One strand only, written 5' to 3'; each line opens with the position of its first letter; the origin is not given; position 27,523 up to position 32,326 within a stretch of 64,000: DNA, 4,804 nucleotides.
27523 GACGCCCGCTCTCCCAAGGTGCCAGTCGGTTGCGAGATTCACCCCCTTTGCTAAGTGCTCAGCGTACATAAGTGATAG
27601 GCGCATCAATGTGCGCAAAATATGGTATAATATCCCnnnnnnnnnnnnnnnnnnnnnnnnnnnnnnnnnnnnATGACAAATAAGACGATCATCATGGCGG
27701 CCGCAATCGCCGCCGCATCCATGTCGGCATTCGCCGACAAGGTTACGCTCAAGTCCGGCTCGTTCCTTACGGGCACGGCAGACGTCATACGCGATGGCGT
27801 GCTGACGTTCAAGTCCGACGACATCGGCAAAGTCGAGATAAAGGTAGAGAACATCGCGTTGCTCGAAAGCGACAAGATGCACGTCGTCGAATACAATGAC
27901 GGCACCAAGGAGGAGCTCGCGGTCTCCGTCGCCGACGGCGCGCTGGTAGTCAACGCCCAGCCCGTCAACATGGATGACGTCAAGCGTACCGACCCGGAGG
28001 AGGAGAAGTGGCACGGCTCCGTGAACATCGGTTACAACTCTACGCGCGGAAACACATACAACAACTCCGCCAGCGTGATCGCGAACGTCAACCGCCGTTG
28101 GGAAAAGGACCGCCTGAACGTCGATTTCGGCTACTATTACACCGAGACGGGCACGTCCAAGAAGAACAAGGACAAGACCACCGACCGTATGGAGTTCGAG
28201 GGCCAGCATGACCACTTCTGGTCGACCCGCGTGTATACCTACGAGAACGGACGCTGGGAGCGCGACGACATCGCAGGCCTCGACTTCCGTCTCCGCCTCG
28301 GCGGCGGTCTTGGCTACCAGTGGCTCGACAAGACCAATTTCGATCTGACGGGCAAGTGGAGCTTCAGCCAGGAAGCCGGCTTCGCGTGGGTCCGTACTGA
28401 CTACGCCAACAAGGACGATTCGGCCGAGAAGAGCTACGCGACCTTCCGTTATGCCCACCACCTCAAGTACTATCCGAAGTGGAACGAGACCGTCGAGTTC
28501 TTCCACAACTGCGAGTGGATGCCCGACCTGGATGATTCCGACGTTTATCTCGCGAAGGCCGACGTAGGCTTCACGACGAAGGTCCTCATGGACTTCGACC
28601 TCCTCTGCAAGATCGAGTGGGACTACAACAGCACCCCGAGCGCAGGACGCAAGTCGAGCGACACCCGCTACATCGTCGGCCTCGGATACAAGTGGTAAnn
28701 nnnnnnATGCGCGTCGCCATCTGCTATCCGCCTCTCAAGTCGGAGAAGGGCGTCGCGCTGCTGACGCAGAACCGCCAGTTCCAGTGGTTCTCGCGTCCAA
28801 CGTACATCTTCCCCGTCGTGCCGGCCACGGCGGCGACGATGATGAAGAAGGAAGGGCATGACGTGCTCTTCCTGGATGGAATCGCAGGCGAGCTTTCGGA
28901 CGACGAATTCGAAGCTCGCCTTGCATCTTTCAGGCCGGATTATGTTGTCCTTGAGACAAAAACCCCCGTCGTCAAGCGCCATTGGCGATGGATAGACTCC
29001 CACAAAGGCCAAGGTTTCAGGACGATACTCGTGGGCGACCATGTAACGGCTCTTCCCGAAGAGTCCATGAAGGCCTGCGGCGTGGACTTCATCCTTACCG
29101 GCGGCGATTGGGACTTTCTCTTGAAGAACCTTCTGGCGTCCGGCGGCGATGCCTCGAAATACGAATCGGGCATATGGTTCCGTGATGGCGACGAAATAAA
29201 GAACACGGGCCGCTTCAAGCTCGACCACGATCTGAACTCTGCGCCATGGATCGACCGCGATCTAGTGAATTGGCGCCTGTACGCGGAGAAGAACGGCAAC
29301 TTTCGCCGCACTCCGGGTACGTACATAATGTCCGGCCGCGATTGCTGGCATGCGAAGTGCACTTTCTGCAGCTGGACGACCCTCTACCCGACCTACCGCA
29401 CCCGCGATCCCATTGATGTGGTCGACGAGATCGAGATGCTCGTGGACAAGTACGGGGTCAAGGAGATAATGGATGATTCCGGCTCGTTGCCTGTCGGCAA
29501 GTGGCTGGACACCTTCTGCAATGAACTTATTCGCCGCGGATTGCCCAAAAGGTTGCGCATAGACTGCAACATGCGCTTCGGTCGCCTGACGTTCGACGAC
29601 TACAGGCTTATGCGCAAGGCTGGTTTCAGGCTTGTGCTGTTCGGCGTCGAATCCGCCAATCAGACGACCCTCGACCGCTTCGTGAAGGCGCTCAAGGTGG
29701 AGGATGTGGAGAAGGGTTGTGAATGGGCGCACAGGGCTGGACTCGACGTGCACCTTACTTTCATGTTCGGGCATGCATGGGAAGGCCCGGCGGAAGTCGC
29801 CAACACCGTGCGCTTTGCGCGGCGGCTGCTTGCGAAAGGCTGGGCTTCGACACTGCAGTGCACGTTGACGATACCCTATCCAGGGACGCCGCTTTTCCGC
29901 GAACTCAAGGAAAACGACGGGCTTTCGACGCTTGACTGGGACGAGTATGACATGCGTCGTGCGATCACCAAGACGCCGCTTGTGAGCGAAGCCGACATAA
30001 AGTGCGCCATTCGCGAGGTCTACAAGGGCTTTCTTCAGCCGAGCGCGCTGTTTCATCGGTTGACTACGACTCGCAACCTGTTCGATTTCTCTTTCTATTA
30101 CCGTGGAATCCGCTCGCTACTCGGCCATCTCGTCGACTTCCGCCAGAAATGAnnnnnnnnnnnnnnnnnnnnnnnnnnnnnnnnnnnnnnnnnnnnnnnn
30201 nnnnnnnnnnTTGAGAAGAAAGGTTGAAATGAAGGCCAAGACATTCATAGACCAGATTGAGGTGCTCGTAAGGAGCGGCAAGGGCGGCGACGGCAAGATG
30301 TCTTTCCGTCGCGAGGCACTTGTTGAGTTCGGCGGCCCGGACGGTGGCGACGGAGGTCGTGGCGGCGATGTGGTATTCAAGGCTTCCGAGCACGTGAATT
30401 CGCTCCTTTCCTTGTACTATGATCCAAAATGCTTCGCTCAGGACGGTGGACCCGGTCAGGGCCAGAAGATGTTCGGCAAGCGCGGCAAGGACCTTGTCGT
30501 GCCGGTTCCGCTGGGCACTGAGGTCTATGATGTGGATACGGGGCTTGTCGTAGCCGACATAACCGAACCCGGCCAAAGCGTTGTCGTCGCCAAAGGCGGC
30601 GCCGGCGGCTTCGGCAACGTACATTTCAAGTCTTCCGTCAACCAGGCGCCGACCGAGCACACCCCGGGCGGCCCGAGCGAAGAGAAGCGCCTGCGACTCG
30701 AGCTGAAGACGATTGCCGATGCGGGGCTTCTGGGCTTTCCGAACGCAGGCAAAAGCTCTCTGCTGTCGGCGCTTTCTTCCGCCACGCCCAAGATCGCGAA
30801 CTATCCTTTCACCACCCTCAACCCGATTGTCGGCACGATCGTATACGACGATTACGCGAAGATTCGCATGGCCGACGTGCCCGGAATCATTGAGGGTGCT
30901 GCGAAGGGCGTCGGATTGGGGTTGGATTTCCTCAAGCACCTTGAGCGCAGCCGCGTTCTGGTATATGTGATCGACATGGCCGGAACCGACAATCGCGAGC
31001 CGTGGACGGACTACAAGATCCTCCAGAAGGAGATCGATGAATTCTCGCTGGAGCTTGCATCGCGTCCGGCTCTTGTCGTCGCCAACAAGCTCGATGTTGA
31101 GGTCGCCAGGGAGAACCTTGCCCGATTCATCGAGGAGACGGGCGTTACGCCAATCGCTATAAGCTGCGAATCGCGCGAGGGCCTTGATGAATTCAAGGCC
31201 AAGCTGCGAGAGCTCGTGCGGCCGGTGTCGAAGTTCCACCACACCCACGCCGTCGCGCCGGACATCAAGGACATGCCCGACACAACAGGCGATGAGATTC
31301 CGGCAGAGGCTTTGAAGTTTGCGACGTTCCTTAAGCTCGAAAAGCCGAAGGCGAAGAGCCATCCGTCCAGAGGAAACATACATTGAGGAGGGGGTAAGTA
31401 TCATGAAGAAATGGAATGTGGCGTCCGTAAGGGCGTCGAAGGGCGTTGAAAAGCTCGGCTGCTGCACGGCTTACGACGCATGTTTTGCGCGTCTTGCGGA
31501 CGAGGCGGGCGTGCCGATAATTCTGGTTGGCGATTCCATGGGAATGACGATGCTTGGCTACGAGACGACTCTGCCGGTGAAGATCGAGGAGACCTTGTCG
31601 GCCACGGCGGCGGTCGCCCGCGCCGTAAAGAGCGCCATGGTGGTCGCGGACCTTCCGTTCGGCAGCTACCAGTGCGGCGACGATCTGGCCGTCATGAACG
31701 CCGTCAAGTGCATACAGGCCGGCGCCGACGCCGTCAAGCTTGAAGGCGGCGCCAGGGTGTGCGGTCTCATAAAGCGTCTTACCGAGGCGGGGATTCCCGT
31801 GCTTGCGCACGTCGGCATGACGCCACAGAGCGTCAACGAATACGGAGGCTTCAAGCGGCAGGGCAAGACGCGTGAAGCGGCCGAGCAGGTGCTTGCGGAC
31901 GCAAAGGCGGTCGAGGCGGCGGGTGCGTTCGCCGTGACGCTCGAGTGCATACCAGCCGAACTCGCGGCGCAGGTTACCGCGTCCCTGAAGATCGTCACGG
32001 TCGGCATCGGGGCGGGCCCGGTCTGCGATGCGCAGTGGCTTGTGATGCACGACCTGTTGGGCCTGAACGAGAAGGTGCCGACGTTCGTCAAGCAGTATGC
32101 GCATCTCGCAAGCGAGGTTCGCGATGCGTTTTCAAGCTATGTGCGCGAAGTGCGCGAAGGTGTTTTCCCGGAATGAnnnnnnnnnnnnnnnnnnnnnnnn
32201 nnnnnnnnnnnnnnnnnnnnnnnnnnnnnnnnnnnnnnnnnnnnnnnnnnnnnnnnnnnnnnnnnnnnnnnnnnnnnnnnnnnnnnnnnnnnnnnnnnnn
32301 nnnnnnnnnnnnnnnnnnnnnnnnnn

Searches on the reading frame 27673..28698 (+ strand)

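Call 9: search_protein_families(library=pfam, proteins=[window:27673-28698:+])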
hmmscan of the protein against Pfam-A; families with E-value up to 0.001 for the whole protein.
window:27673-28698:+ (341 aa): 1 family
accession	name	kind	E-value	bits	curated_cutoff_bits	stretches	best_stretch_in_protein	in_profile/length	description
PF04338.18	DUF481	-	1.5e-42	146.4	21.1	1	117-341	1-210/210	Protein of unknown function, DUF481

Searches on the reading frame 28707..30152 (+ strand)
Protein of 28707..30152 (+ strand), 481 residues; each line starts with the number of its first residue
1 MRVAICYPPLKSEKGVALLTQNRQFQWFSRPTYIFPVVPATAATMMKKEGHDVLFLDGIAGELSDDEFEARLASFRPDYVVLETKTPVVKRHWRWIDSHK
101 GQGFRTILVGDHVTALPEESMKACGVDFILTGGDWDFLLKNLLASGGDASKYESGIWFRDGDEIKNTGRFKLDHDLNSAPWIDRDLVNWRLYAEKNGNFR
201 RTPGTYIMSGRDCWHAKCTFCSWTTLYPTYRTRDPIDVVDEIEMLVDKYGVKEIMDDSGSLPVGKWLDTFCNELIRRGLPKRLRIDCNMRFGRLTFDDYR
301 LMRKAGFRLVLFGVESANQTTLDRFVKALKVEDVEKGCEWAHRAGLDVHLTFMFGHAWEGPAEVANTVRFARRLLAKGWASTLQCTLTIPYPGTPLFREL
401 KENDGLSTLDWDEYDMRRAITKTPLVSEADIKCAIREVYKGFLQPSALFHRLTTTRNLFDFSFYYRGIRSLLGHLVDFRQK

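Call 9: search_protein_families(library=pfam, proteins=[window:28707-30152:+])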
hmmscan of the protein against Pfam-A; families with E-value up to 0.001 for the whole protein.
window:28707-30152:+ (481 aa): 2 families
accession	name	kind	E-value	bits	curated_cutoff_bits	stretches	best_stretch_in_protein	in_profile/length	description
PF04055.27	Radical_SAM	-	1.5e-14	54.9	29.5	1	210-371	4-166/166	Radical SAM superfamily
PF02310.24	B12-binding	-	8.4e-08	32.5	32.1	1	42-130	20-109/121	B12 binding domain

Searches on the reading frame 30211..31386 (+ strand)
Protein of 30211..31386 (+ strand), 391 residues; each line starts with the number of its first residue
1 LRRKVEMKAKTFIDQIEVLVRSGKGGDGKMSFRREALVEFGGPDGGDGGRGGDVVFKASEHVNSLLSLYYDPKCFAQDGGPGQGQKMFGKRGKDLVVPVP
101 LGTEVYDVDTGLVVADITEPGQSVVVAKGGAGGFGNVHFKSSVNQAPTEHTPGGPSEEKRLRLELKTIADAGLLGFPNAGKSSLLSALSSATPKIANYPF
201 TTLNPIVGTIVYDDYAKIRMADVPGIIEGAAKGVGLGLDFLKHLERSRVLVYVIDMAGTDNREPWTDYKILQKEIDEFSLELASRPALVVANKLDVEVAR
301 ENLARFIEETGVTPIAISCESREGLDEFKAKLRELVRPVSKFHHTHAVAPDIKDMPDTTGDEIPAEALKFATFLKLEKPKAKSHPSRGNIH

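Call 9: search_protein_families(library=pfam, proteins=[window:30211-31386:+])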
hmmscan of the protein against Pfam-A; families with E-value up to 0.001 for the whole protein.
window:30211-31386:+ (391 aa): 3 families
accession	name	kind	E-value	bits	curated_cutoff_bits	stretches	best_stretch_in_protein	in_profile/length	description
PF01018.28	GTP1_OBG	-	1.5e-56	190.8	27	1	13-167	1-155/155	GTP1/OBG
PF01926.29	MMR_HSR1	-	4.8e-24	85.1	21.9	1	171-293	2-113/113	50S ribosome-binding GTPase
PF02421.24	FeoB_N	-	1.8e-09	37.7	27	1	172-255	4-87/156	Ferrous iron transport protein B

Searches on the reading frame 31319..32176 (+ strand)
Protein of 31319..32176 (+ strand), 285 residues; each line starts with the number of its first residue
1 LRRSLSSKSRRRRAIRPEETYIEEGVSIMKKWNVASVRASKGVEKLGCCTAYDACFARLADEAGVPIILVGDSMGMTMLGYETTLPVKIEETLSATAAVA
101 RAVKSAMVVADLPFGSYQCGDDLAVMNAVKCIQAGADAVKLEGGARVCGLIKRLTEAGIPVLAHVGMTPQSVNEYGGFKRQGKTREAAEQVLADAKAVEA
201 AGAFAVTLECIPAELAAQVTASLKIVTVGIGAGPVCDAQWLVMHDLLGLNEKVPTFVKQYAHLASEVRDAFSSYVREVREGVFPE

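Call 57: search_protein_families(library=pfam, proteins=[window:31319-32176:+])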
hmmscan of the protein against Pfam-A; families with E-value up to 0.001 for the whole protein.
window:31319-32176:+ (285 aa): 2 families
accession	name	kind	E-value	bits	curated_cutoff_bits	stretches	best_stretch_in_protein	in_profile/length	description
PF02548.21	Pantoate_transf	-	1e-101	340.1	28.7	1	35-285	5-258/259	Ketopantoate hydroxymethyltransferase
PF13714.12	PEP_mutase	-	0.00015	21.8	31.5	1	48-144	13-107/240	Phosphoenolpyruvate phosphomutase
